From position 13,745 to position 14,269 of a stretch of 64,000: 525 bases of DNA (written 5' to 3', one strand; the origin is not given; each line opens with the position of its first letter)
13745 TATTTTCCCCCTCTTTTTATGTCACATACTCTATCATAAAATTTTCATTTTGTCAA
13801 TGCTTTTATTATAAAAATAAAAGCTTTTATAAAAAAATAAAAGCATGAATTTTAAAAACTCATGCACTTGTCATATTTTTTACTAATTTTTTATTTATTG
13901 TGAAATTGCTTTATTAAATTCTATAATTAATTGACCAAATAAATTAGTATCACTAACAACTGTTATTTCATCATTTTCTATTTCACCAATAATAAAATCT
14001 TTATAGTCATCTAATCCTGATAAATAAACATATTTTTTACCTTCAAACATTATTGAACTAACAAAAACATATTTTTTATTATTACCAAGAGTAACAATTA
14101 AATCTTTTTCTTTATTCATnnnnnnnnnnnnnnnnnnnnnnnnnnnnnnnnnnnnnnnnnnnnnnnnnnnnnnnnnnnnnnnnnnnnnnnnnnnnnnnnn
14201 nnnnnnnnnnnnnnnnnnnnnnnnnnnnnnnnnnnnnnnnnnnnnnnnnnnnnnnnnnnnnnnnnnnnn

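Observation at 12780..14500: Tandem array of three paralogous small membrane proteins with near-identical duplicated flanks, plus a DUF1292 gene, between soj and ftsH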

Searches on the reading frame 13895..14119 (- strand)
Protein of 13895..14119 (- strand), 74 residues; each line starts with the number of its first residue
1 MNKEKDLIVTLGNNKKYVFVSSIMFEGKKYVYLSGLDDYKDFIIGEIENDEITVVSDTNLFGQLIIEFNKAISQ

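Call 5: search_protein_families(library=pfam, proteins=[window:13895-14119:-], max_evalue=1)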
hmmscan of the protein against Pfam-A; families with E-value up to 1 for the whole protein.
window:13895-14119:- (74 aa): 2 families
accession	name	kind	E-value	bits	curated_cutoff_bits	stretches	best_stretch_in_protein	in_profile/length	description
PF23839.1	DUF7209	-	0.027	14.6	27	1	1-25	1-25/77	Family of unknown function (DUF7209)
PF00235.25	Profilin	-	0.042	14.4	25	1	3-56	42-92/127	Profilin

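Call 6: search_protein_families(library=ncbifam, proteins=[window:13895-14119:-], max_evalue=1)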
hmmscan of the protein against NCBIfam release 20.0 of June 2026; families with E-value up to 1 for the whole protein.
window:13895-14119:- (74 aa): 1 family
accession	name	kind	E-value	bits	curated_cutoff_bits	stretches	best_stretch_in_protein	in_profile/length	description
TIGR04318.1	lacto_ODC_hypo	hypoth_equivalog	0.013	13.8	950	1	3-52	194-242/695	putative ornithine decarboxylase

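Call 7: search_protein_families(library=phrogs, proteins=[window:13895-14119:-], max_evalue=1)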
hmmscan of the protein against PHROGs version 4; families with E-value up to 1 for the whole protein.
window:13895-14119:- (74 aa): 1 family
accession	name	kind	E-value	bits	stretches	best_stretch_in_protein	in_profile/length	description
phrog_3072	-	unknown function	0.11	13.8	1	40-74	33-67/103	-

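Call 16: find_homologous_proteins(query=window:13895-14119:-, max_evalue=0.01)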
Query window:13895-14119:- (74 aa): 17 proteins with E <= 0.01 among 17 candidates.
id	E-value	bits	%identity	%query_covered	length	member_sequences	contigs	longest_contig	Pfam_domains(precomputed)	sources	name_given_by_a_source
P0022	1.1e-38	147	99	100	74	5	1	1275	-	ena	-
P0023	6.5e-37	142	96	100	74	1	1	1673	-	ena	-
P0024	8.9e-37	141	96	100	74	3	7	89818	-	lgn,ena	-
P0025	1.8e-36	140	95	100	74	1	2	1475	-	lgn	-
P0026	2.1e-36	140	95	100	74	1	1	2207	-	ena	-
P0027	2.9e-36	140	95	100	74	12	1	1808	-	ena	-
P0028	3.5e-36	139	95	100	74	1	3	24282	-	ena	-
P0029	6.9e-36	138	93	100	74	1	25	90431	-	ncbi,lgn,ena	-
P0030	3.7e-35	136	92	100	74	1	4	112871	-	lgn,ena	-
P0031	3.8e-35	136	93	100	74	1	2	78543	-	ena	-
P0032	2.8e-31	124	84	100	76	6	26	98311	-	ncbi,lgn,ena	-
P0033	3.4e-31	124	84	100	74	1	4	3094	-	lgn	-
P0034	1.8e-30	121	84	99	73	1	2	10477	-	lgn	-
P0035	3.1e-25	105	76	95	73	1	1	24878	-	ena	-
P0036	8.8e-24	100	80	100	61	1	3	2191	-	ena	-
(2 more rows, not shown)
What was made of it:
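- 13895..14119 (-): o74 (74 aa): conserved acidic soluble partner; five strands plus a C-terminal helix; start overlaps the paralog-3 stop (ATGA), with the SD embedded in paralog-3 codons. 17 clusters, all at least 76% identical (call 16).
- On DUF1292 / UPF0473 (PF06949): Precomputed Pfam fields are empty for all 17 homologue clusters (call 16).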

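Call 21: find_encoding_contigs(protein=P0032, flank=5000, max_places=5)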
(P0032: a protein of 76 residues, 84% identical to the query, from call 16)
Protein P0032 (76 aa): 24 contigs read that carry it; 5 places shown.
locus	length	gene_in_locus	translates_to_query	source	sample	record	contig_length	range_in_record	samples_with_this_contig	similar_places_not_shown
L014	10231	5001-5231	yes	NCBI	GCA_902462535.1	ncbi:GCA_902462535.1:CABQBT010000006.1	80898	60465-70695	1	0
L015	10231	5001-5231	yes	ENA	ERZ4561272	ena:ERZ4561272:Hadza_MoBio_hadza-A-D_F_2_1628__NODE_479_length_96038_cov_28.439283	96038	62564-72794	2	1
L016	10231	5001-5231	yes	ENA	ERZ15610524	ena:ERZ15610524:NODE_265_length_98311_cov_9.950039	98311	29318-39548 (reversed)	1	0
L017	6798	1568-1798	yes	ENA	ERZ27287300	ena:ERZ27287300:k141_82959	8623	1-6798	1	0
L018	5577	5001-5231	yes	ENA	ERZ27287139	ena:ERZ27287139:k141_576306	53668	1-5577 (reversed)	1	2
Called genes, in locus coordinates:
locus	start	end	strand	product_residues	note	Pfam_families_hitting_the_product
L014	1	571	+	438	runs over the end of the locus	PF01235:Na_Ala_symp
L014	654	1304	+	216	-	PF03167:UDG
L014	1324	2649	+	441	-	PF01171:ATP_bind_3, PF11734:TilS_C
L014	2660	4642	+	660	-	PF06480:FtsH_ext, PF13191:AAA_16 (faint), PF00004:AAA, PF07728:AAA_5 (weak), PF17862:AAA_lid_3, PF01434:Peptidase_M41, PF07498:Rho_N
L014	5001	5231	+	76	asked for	-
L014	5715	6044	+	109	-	-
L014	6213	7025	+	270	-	PF00142:Fer4_NifH, PF01656:CbiA, PF02374:ArsA_ATPase, PF06564:CBP_BcsQ, PF09140:MipZ, PF10609:ParA, PF13614:AAA_31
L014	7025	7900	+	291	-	PF02195:ParB_N, PF17762:HTH_ParB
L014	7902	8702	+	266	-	PF21088:MS_channel_1st, PF00924:MS_channel_2nd, PF21082:MS_channel_3rd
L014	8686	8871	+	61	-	PF06107:DUF951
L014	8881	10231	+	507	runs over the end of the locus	PF03806:ABG_transport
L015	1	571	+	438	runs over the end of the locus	PF01235:Na_Ala_symp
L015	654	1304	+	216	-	PF03167:UDG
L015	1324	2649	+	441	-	PF01171:ATP_bind_3, PF11734:TilS_C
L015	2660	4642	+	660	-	PF06480:FtsH_ext, PF13191:AAA_16 (faint), PF00004:AAA, PF07728:AAA_5 (weak), PF17862:AAA_lid_3, PF01434:Peptidase_M41, PF07498:Rho_N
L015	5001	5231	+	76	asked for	-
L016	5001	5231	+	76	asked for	-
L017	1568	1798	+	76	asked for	-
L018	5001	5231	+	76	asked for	-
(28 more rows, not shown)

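Call 22: find_encoding_contigs(protein=P0035, flank=5000, max_places=3)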
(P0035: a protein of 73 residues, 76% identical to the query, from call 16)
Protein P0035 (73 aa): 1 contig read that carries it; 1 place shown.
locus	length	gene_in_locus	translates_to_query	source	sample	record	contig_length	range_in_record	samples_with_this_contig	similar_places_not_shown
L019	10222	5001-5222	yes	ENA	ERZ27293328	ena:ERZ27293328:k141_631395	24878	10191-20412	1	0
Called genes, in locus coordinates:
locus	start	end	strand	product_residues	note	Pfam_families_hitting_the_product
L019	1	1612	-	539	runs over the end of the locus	PF01368:DHH, PF00571:CBS, PF07085:DRTGG, PF02833:DHHA2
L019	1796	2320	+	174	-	PF04014:MazE_antitoxin, PF15714:SpoVT_C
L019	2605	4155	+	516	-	PF00133:tRNA-synt_1, PF01406:tRNA-synt_1e (weak), PF09334:tRNA-synt_1g, PF00133:tRNA-synt_1, PF09334:tRNA-synt_1g, PF00133:tRNA-synt_1, PF08264:Anticodon_1 (weak), PF19303:Anticodon_3, +1 more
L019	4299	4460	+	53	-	-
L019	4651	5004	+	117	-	-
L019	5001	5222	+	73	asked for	-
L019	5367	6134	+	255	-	PF01026:TatD_DNase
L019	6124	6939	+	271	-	PF00398:RrnaAD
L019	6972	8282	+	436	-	PF01235:Na_Ala_symp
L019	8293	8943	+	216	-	PF03167:UDG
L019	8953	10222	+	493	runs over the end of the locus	PF13306:LRR_5, PF12799:LRR_4 (faint), PF13855:LRR_8 (faint), PF13306:LRR_5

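Call 35: predict_structure(alignment_id=A3)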
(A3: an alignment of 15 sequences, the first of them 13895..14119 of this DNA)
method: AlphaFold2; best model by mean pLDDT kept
length: 74 residues; sequences in the alignment: 15
mean_pLDDT: 85.5   pTM: 0.74
mean pLDDT of the five models: 85.5, 84.2, 83.8, 82.5, 81.9
residues with pLDDT >= 90: 39; 70-90: 27; 50-70: 5; < 50: 3
segments of 3 or more residues with pLDDT < 50: 1-3
pLDDT, mean of each block of 10 residues (from residue 1): 61 82 95 84 91 94 95 76
secondary structure, 60 per line:
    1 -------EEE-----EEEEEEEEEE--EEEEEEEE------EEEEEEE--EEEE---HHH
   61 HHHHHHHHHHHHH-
elements in order: E8-10 E16-25 E28-35 E42-48 E51-54 H58-73
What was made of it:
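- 13895..14119 (-): AF2 pLDDT 85.5 (call 35).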

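Call 41: fold_search(model_id=the predicted structure, library=pdb)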
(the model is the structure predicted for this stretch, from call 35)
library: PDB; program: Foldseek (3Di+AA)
matches with E <= 10: 733; with E <= 0.001: 0
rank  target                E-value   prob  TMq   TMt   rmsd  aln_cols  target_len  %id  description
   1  4p4k_B                3.8e-01  0.16  0.28  0.14  11.8        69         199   19  Structural Basis of Chronic Beryllium Disease: Bridging the Gap Between allergic hypersensitivity and auto immunity (released 2014-07-16)
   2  8ip8_ua               4.8e-01  0.72  0.37  0.42   4.4        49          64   20  Wheat 80S ribosome stalled on AUG-Stop boron dependently (released 2024-02-21)
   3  9a9j_A                5.1e-01  0.38  0.33  0.15   8.3        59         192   17  Complex of the closed conformation of P. furiosus Mre11-Rad50 (released 2025-04-02)
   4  8aim_B                5.8e-01  0.33  0.31  0.28   3.8        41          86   20  Ugi-2 SAUNG complex (released 2023-06-21)
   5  8ogj_d                5.8e-01  0.23  0.29  0.34   4.8        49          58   14  Structure of Candida albicans 80S ribosome in complex with mefloquine (released 2024-10-02)
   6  3cpf_A                6.5e-01  0.23  0.34  0.22  16.7        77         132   13  Crystal structure of human eukaryotic translation initiation factor EIF5A (released 2008-04-15)
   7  3nm7_B                6.5e-01  0.12  0.23  0.23  11.5        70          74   16  Crystal Structure of Borrelia burgdorferi Pur-alpha (released 2010-10-06)
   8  8auv_L                6.9e-01  0.63  0.38  0.45   5.2        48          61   23  Cryo-EM structure of the plant 40S subunit (released 2023-06-07)
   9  9fnd_X                6.9e-01  0.60  0.38  0.10   6.9        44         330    9  Transcriptional activator PafBC bound to mycobacterial RNA polymerase (released 2025-02-12)
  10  3qkr_A                6.9e-01  0.44  0.38  0.16   8.7        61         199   18  Mre11 Rad50 binding domain bound to Rad50 (released 2011-03-30)
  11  7qfz_G                7.7e-01  0.41  0.37  0.12   9.1        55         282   13  BrxR, a WYL-domain containing transcriptional regulator (released 2022-05-18)
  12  3r93_A                7.7e-01  0.23  0.27  0.33  11.1        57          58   16  Crystal structure of the chromo domain of M-phase phosphoprotein 8 bound to H3K9Me3 peptide (released 2011-04-06)
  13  2ix3_A                7.7e-01  0.14  0.25  0.03  10.0        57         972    9  Structure of yeast Elongation Factor 3 (released 2006-08-08)
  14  4quf_F                8.2e-01  0.18  0.25  0.30  11.2        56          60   12  crystal structure of chromodomain of Rhino with H3K9me3 (released 2014-08-20)
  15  8r57_c                8.7e-01  0.54  0.37  0.44   5.4        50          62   20  CryoEM structure of wheat 40S ribosomal subunit, head domain (released 2023-12-27)
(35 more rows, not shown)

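Call 43: search_protein_families(library=pfam, alignment_id=A3, max_evalue=10)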
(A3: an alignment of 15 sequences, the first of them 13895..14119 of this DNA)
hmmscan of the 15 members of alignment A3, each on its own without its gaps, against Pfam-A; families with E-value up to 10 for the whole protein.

A. member 1, window:13895-14119:- (74 aa): 2 families
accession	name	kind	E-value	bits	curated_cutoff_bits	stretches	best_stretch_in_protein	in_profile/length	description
PF23839.1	DUF7209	-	0.027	14.6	27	1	1-25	1-25/77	Family of unknown function (DUF7209)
PF00235.25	Profilin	-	0.042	14.4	25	1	3-56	42-92/127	Profilin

B. families by the number of members that match (of 15 scanned): 9 families
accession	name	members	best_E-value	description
PF00235.25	Profilin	11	0.034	Profilin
PF23839.1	DUF7209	10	0.027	Family of unknown function (DUF7209)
PF15445.11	ATS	4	0.016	acidic terminal segments, variant surface antigen of PfEMP1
PF12452.13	DUF3685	2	0.023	Protein of unknown function (DUF3685)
PF06557.17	DUF1122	1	0.0091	Protein of unknown function (DUF1122)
PF05044.18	HPD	1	0.048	Homeo-prospero domain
PF20260.4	PUA_4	1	0.059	RNA methyltransferase PUA domain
PF24080.1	AP3B1_C_2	1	0.062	AP-3 complex subunit beta-1, C-terminal domain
PF02604.26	PhdYeFM_antitox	1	0.069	Antitoxin Phd_YefM, type II toxin-antitoxin system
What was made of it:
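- Tried and rejected: Rejected: no HMM match (calls 5, 43).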

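Call 59: search_protein_families(library=padloc, proteins=[window:13895-14119:-], max_evalue=1)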
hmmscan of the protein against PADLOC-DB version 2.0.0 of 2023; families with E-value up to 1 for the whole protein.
window:13895-14119:- (74 aa): 1 family
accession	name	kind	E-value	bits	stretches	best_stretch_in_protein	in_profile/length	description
PDLC04737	PDC-M62A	-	0.0039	14.3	1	2-72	82-153/601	-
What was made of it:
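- On Type II toxin-antitoxin systems: Pfam, NCBIfam and PADLOC gave nothing above threshold (calls 5, 6, 43, 59).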

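Call 63: find_related_loci(query=A6, collection=viral_contigs, flank=8000)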
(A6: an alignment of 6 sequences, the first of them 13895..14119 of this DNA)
Query A6 (74 aa) in viral_contigs; peptide patterns used: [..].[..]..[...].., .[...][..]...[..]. (x = any residue, [..] = any of these).
131 stretches matched a pattern, but none encodes a relative of the query by tblastn (E <= 1e-3).

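Call 64: search_dna_similar(query=window:13895-14119:-, collection=phages, mode=protein, max_evalue=0.01)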
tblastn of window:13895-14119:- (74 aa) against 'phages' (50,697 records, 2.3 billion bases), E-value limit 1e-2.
No match.
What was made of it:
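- On Holins (class II): No relative was found in IMG/VR or GenBank phages (calls 63, 64).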

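Call 65: search_dna_similar(query=window:13895-14119:-, collection=plasmids, mode=protein, max_evalue=0.01)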
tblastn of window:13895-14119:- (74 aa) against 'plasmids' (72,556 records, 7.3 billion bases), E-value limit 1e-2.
No match.
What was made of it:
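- Most chromosomal neighbours are housekeeping genes, and nothing was found on phages or plasmids (calls 63-65).
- Tried and rejected: No relative of o74 (calls 63-65).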

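Call 66: find_related_loci(query=A6, collection=metagenome_contigs, flank=6000)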
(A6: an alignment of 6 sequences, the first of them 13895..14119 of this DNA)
Query A6 (74 aa) in metagenome_contigs; peptide patterns used: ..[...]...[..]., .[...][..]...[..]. (x = any residue, [..] = any of these).
599 stretches matched a pattern (row limit reached: there are more); 2 encode a relative of the query (tblastn E <= 1e-3); 2 distinct loci.
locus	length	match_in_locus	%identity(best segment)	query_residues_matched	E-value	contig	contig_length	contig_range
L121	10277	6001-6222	93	1-74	3e-42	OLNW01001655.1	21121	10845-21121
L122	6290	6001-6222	85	1-74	3e-38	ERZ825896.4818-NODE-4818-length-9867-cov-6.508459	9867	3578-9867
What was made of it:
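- Tried and rejected: The JGI metagenome scan added only two close relatives (call 66).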

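Call 77: search_solved_structures(query=A6, max_evalue=10)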
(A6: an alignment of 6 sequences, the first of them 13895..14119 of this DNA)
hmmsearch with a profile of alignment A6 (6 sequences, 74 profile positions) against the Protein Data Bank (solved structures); distinct sequences matched with E-value up to 10: 3.
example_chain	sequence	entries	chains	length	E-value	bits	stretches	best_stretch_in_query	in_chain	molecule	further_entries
6zu5_SA0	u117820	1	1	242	0.068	16.8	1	35-66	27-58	uS2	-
9wa8_A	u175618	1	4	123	0.17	15.5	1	22-53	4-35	Anti-CRISPR protein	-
4dh2_B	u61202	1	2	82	0.69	13.5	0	40-66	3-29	Dockerin type 1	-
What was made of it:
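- Tried and rejected: Nothing below E=0.068 (call 77).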

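Call 78: fold_search(model_id=the predicted structure, library=viral)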
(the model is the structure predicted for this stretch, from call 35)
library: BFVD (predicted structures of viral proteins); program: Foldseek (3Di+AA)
matches with E <= 10: 1315; with E <= 0.001: 0
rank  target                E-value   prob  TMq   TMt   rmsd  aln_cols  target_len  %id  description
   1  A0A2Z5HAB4            3.6e-02  1.00  0.43  0.48   2.2        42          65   31  Uncharacterized protein [Escherichia phage UB]
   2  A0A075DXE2            4.9e-02  0.96  0.37  0.43   8.2        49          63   20  Uncharacterized protein [Acinetobacter phage vB_AbaP_Acibel007]
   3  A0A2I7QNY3            5.2e-02  0.89  0.41  0.33  13.3        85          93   14  (no name in the UniProt tables at hand)
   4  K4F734                6.2e-02  0.95  0.47  0.40  14.3        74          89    9  Uncharacterized protein [Cronobacter phage vB_CsaM_GAP32]
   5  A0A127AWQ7            7.8e-02  0.99  0.62  0.47   5.4        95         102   16  Uncharacterized protein [Bacillus phage SP-15]
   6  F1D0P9                7.8e-02  0.95  0.47  0.39   7.4        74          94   14  Uncharacterized protein 40 [Vibrio phage ICP2]
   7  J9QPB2                8.2e-02  0.96  0.43  0.50   7.0        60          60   15  Uncharacterized protein [Listeria phage P70]
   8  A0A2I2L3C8            8.2e-02  0.93  0.43  0.20   5.6        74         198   18  F-box domain-containing protein [Orpheovirus IHUMI-LCC2]
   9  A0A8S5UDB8            8.2e-02  0.90  0.41  0.19  13.8        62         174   14  Uncharacterized protein [Siphoviridae sp. ctkhg5]
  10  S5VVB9                8.2e-02  0.90  0.41  0.09  10.0        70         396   24  KTSC and Metallopeptidase-like N-terminal fusion domain-containing protein [Pseudomonas phage PaBG]
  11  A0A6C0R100            9.8e-02  0.99  0.46  0.42   4.5        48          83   10  Uncharacterized protein [Listeria phage LP-018]
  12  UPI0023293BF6         1.2e-01  0.57  0.32  0.30   6.8        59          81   15  (no name look-up for this kind of identifier)
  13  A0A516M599            1.4e-01  0.77  0.33  0.33   7.6        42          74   21  (no name in the UniProt tables at hand)
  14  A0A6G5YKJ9            1.5e-01  0.94  0.42  0.18   4.3        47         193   15  (no name in the UniProt tables at hand)
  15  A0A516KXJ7            1.5e-01  0.90  0.45  0.43   4.4        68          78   18  (no name in the UniProt tables at hand)
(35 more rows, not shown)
